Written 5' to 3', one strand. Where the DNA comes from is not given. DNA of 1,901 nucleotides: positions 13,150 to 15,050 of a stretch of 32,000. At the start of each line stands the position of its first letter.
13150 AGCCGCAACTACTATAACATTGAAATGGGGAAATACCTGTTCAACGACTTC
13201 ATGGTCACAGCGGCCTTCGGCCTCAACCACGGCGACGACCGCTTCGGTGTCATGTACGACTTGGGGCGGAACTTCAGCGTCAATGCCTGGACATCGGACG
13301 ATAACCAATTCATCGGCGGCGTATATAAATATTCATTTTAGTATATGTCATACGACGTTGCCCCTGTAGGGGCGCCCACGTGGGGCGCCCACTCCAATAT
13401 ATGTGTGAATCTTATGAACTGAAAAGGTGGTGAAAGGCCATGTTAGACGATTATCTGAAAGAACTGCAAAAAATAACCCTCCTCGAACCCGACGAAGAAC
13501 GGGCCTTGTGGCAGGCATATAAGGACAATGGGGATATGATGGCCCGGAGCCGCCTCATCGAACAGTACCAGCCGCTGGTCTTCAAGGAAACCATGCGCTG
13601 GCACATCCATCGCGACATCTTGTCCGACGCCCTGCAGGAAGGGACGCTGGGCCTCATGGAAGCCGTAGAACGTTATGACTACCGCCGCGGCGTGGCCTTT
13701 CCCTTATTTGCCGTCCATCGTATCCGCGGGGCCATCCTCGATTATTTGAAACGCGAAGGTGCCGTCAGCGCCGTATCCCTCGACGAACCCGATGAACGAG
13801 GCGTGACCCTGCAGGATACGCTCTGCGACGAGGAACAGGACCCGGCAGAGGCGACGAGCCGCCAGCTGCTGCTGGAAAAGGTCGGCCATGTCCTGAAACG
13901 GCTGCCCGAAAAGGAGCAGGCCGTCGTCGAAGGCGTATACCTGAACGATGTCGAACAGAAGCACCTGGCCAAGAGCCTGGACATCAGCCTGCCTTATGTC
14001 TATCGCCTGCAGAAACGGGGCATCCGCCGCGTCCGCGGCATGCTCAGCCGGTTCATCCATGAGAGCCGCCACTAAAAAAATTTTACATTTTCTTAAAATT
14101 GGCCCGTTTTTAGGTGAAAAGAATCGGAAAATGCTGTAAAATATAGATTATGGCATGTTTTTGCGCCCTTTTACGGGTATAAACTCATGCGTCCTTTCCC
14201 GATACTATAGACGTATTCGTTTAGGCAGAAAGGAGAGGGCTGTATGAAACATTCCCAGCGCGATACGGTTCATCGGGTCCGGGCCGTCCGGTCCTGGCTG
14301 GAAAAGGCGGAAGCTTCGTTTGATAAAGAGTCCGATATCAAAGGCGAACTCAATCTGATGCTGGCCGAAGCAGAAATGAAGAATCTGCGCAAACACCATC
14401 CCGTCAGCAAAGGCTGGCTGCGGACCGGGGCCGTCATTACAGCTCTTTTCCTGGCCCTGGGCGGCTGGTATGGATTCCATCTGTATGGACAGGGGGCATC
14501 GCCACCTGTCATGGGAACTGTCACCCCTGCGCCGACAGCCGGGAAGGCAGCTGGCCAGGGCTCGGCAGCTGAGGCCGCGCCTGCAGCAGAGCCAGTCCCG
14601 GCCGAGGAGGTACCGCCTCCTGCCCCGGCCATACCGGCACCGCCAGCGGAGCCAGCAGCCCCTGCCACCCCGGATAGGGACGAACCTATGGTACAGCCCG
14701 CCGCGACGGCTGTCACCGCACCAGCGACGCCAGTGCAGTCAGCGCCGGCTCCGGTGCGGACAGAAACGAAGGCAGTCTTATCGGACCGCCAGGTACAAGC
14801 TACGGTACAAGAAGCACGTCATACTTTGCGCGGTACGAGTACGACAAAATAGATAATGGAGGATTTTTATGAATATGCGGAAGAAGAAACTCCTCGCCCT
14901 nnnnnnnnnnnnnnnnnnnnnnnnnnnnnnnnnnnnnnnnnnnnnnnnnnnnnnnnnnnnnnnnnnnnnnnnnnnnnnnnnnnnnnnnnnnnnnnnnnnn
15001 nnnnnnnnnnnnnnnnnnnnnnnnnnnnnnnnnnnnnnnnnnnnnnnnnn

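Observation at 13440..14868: FliA/SigD-family sigma factor, putative single-pass anti-sigma and a sigma-28-type promoter embedded between tamB and bamA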

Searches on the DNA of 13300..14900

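Call 49: search_rna_families(source=window, start=13300, end=14900, threshold=evalue, max_evalue=1)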
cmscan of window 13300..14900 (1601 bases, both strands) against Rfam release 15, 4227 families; matches with E-value up to 1: 0.
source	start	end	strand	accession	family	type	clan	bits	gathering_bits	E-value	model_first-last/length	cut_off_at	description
